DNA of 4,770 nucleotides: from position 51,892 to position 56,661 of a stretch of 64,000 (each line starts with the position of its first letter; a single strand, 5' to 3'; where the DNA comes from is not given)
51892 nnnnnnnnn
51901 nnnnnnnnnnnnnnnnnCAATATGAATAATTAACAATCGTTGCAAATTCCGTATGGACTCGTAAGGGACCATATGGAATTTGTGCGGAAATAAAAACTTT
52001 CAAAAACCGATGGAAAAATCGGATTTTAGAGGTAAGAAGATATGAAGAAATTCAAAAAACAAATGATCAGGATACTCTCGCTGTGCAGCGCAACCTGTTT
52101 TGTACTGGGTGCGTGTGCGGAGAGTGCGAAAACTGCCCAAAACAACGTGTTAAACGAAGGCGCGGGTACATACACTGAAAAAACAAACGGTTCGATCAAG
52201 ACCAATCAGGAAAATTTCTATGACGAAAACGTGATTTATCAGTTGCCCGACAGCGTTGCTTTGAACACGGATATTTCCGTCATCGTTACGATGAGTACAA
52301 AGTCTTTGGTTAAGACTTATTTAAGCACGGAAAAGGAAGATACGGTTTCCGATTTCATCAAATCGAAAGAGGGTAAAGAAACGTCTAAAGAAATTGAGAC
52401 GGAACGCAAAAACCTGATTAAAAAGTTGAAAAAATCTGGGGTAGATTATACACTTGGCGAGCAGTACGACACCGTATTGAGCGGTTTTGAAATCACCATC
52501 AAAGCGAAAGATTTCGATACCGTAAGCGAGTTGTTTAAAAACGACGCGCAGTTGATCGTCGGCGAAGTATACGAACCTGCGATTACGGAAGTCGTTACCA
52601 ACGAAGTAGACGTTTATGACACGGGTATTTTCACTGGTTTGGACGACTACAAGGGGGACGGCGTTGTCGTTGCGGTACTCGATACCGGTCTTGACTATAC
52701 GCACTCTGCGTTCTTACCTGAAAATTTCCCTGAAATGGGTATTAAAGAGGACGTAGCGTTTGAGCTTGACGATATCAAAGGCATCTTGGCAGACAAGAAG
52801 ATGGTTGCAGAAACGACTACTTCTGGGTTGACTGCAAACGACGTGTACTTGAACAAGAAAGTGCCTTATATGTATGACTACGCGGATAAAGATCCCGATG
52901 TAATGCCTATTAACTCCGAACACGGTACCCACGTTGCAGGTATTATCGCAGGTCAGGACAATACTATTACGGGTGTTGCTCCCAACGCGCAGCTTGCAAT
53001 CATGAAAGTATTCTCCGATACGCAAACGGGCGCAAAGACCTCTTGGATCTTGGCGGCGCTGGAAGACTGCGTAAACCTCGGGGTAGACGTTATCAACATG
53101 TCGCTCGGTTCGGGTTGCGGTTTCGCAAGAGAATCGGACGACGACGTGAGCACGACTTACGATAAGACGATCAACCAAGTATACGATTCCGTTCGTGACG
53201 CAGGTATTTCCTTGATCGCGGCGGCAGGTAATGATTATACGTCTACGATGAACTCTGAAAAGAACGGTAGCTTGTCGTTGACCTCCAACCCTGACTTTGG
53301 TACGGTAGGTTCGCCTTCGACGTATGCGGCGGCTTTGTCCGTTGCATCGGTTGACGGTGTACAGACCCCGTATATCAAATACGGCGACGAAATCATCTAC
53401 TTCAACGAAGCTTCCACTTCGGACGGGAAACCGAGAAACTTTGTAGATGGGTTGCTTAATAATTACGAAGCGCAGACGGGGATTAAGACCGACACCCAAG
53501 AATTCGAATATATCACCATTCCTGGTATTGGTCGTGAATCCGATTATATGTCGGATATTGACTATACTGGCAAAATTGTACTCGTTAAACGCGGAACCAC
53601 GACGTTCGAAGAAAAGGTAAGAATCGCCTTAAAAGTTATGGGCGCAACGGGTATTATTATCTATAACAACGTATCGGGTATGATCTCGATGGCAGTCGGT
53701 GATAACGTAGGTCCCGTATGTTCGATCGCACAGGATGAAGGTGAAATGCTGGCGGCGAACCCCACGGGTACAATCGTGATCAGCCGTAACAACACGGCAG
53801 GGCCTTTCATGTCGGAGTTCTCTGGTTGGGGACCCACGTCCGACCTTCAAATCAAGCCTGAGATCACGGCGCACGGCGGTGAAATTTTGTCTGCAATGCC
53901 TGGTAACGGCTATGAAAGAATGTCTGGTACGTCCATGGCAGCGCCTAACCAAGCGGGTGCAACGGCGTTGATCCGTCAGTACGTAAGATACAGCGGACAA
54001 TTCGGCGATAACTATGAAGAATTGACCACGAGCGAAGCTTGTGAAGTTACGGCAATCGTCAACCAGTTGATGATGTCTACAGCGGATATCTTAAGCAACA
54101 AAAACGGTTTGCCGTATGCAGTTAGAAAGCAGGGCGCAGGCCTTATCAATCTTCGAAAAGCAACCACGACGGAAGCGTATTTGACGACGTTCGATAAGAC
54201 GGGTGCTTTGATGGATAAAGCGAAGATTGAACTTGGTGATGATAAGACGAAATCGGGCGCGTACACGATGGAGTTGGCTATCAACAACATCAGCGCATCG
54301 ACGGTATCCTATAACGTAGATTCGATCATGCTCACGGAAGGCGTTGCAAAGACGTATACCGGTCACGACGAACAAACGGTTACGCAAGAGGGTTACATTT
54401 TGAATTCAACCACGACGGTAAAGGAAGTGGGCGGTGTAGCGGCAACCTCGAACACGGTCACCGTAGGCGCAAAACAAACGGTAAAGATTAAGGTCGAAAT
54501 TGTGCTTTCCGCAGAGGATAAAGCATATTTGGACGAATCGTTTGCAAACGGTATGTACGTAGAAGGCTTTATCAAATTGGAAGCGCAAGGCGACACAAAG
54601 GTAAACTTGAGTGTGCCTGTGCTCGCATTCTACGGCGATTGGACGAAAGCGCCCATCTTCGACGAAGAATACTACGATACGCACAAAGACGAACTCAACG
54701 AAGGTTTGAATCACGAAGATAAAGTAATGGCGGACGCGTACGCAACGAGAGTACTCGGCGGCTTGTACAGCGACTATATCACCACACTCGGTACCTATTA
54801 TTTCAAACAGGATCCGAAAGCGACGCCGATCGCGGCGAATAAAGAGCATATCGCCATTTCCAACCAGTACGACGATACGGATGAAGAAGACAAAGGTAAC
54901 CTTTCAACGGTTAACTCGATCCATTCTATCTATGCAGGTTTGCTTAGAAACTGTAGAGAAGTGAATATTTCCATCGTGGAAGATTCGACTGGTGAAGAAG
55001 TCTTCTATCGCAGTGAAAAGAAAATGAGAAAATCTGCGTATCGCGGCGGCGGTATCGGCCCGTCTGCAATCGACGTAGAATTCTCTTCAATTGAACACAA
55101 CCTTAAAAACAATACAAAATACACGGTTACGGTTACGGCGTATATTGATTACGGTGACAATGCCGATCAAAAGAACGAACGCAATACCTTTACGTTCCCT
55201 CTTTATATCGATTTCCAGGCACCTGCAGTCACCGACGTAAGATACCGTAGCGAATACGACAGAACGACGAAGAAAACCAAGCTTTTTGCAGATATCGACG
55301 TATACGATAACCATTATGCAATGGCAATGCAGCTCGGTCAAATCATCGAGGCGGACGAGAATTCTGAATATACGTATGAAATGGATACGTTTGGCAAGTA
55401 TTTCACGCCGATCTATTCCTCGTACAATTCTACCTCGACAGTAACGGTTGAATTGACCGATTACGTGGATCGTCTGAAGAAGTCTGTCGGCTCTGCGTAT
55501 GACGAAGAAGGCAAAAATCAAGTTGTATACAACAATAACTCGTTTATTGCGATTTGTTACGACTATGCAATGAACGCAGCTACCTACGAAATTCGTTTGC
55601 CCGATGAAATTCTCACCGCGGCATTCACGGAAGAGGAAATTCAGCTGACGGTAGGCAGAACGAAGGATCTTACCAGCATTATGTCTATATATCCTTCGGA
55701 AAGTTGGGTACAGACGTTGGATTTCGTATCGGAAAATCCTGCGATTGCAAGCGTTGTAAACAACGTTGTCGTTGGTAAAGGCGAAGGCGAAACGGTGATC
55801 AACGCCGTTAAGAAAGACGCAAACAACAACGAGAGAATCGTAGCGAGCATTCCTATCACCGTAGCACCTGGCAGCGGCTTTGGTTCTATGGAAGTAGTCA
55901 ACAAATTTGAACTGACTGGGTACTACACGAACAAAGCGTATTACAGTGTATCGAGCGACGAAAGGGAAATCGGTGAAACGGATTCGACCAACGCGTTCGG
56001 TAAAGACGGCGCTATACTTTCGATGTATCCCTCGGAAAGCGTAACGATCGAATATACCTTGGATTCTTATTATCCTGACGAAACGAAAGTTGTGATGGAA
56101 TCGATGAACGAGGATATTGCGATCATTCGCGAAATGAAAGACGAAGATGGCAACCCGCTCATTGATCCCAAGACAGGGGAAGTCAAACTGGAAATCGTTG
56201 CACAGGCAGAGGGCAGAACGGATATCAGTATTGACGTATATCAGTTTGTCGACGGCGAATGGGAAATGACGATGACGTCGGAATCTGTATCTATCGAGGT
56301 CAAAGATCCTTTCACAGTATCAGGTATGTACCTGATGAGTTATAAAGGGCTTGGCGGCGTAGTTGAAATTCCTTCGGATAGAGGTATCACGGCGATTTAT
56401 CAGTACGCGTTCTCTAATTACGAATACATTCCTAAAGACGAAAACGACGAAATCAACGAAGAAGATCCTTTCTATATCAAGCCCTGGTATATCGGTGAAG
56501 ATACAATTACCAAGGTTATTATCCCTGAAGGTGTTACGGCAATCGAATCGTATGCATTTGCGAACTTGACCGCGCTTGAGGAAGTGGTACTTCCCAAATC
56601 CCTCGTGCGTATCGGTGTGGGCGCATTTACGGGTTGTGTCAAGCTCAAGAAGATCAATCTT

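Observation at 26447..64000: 37-kb co-oriented block of six consecutive lipobox proteins dominated by giant BspA-type LRR arrays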

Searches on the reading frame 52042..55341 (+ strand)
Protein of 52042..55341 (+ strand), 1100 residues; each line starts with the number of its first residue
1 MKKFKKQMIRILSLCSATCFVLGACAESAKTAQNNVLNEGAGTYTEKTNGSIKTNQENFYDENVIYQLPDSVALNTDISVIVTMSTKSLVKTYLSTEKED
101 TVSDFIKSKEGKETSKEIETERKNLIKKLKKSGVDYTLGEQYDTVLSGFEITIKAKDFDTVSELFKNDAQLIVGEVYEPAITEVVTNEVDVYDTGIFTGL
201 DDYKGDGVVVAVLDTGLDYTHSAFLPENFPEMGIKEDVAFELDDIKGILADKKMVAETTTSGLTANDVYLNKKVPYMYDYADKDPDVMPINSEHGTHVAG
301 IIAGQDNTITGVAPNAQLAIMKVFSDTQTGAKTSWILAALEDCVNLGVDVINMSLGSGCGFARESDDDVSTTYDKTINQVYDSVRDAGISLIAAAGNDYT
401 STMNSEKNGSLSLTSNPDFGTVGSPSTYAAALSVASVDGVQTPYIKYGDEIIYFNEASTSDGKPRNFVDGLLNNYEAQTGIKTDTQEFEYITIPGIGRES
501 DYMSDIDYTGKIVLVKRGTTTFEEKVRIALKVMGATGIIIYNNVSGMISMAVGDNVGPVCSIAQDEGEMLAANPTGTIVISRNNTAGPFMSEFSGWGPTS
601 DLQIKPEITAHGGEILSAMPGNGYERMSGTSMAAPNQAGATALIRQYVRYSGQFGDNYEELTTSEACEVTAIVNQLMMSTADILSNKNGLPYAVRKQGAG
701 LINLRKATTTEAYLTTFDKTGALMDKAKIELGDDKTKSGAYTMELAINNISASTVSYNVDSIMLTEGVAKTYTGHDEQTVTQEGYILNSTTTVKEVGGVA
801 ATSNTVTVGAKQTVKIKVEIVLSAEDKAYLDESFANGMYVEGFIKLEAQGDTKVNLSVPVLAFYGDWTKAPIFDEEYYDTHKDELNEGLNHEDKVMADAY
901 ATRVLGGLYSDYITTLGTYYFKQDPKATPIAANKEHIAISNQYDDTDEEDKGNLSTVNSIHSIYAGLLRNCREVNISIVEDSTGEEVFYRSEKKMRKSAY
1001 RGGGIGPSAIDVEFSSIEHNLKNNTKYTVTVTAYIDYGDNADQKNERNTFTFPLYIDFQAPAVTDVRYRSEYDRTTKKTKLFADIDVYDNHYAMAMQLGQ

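Call 49: search_solved_structures(query=window:52042-55341:+, max_evalue=0.00001, show_alignments=1)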
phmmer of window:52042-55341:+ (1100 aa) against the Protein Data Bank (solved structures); distinct sequences matched with E-value up to 0.00001: 114 (the best 60 are shown).
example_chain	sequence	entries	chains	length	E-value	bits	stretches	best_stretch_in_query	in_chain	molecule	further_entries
7edd_A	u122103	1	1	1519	6e-57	196.3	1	201-880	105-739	C5a peptidase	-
5xya_A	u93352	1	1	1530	6e-54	186.4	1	280-880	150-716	Chemokine protease C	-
5xyr_A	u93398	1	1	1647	6.3e-54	186.3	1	280-880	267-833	Chemokine protease C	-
6vjb_A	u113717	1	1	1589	2.5e-52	181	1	280-880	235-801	Putative cell envelope proteinase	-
5xxz_A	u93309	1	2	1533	2.6e-52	180.9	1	283-880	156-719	Chemokine protease C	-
1xf1_A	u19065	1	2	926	1.2e-51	178.8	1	204-723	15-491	C5a peptidase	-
8bty_A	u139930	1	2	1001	1.7e-51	178.2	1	204-723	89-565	C5a peptidase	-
31mr_B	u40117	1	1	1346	4.2e-51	176.9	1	282-880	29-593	Cell envelope proteinase A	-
3eif_A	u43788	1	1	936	8.8e-50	172.6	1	204-723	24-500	C5a peptidase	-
7yzx_A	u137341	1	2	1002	9.8e-50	172.4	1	204-881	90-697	C5a peptidase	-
7bj3_A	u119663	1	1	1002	2.5e-49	171.1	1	204-881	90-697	C5a peptidase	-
7y6m_C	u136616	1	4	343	1.9e-16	62.2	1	282-358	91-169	Intracellular serine protease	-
1s01_A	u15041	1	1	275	5.5e-16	60.7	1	286-412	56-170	Subtilisin BPN'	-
1sbi_A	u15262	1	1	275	6.6e-16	60.4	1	286-412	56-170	SUBTILISIN 8397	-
1sbh_A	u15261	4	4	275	6.7e-16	60.4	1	284-422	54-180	SUBTILISIN 8397+1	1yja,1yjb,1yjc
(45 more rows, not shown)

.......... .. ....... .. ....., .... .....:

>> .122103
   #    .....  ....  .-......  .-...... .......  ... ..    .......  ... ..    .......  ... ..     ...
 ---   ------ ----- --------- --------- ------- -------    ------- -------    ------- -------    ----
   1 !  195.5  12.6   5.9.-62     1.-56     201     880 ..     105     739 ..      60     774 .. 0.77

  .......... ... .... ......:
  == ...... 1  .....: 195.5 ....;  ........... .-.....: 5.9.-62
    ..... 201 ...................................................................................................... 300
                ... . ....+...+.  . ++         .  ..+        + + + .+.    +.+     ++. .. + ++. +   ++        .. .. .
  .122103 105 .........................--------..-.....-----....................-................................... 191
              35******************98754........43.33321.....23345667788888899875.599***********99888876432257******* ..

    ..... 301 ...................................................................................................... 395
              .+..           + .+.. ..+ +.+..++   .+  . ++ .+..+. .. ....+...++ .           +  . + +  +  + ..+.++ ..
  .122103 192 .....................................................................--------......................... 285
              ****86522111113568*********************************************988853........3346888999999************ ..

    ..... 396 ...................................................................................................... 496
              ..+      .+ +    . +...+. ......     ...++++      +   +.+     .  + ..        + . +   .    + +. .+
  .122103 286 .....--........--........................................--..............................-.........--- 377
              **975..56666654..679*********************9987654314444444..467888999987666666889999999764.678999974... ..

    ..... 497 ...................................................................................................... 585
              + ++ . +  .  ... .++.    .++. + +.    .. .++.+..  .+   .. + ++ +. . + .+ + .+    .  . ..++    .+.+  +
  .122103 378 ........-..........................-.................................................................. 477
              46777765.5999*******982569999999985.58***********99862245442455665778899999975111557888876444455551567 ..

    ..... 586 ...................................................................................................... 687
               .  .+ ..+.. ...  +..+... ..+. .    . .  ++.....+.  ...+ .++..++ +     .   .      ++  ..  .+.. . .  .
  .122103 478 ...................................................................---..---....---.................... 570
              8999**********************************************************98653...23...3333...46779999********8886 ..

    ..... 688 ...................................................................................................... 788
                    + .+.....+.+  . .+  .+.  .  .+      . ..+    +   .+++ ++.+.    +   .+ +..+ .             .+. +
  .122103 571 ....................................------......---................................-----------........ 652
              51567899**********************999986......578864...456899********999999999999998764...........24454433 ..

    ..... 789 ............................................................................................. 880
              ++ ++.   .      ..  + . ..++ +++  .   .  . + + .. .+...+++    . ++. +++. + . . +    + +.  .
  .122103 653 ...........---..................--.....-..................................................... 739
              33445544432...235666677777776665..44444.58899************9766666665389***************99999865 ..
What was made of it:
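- P4 matches C5a peptidase, SpyCEP and PrtA at E = 6e-57 to 4e-51 (call 49).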

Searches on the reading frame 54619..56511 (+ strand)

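Call 60: search_protein_families(library=pfam, max_evalue=1, proteins=[window:54619-56511:+])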
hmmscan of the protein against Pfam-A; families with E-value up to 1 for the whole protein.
window:54619-56511:+ (631 aa): 3 families
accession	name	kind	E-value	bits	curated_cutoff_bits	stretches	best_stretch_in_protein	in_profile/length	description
PF21461.3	HL_N-beta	-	0.0044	17.2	27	1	372-403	19-49/57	Hyaluronate lyase, N-terminal beta-sheet domain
PF13205.12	Big_5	-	0.034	15.3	23.6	1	159-184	70-93/105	Bacterial Ig-like domain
PF15107.11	FAM216B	-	0.18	12.2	27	1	324-362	19-54/111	FAM216B protein family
